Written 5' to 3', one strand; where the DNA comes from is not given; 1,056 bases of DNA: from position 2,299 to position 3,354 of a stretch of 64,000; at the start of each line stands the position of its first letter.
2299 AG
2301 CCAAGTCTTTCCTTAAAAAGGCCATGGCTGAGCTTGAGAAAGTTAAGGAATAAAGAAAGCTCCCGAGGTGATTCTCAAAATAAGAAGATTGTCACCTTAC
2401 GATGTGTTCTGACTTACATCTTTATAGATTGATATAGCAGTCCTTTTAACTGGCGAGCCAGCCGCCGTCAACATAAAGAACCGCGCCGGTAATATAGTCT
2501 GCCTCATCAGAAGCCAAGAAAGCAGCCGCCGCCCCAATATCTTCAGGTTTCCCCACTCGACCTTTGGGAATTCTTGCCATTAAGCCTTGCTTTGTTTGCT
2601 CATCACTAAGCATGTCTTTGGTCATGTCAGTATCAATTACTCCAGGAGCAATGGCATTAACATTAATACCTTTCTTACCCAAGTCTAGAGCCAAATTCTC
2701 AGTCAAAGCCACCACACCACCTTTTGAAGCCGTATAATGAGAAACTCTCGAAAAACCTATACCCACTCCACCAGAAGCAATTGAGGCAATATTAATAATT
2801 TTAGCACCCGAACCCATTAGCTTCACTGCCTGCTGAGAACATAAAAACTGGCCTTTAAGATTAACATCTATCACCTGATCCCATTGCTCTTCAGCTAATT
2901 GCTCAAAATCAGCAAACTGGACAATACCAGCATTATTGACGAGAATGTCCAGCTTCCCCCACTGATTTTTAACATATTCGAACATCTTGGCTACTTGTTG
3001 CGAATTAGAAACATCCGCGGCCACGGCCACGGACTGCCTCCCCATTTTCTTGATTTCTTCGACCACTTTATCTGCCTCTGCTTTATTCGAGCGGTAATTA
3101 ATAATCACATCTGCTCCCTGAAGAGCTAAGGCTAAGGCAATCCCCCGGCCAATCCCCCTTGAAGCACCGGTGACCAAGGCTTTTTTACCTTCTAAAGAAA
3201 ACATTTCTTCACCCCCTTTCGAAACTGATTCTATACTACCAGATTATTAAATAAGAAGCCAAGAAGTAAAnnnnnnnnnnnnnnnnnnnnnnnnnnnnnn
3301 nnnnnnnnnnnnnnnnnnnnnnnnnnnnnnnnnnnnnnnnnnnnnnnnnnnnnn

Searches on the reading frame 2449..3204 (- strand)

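Call 5: search_protein_families(library=pfam, proteins=[window:2449-3204:-], max_evalue=0.01)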
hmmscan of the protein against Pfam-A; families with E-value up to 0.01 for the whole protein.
window:2449-3204:- (252 aa): 7 families
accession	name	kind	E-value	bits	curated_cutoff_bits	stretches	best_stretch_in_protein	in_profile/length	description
PF13561.12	adh_short_C2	-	2.7e-73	246.9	27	1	13-249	1-235/236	Enoyl-(Acyl carrier protein) reductase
PF00106.31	adh_short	-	1.2e-58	198.3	26.6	1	7-202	1-194/195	short chain dehydrogenase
PF08659.16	KR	-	5.6e-15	56.2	22.6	1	10-160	4-152/180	KR domain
PF23441.1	SDR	-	2.3e-07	30.9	27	1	9-249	10-255/258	SDR-like rossmann domain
PF04312.18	DUF460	-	0.00029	21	28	1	7-74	29-94/135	Protein of unknown function (DUF460)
PF02882.25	THF_DHG_CYH_C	-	0.0011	18.8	27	0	3-40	33-70/160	Tetrahydrofolate dehydrogenase/cyclohydrolase, NAD(P)-binding domain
PF01370.27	Epimerase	-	0.0045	16.9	20.9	1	9-77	1-62/240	NAD dependent epimerase/dehydratase family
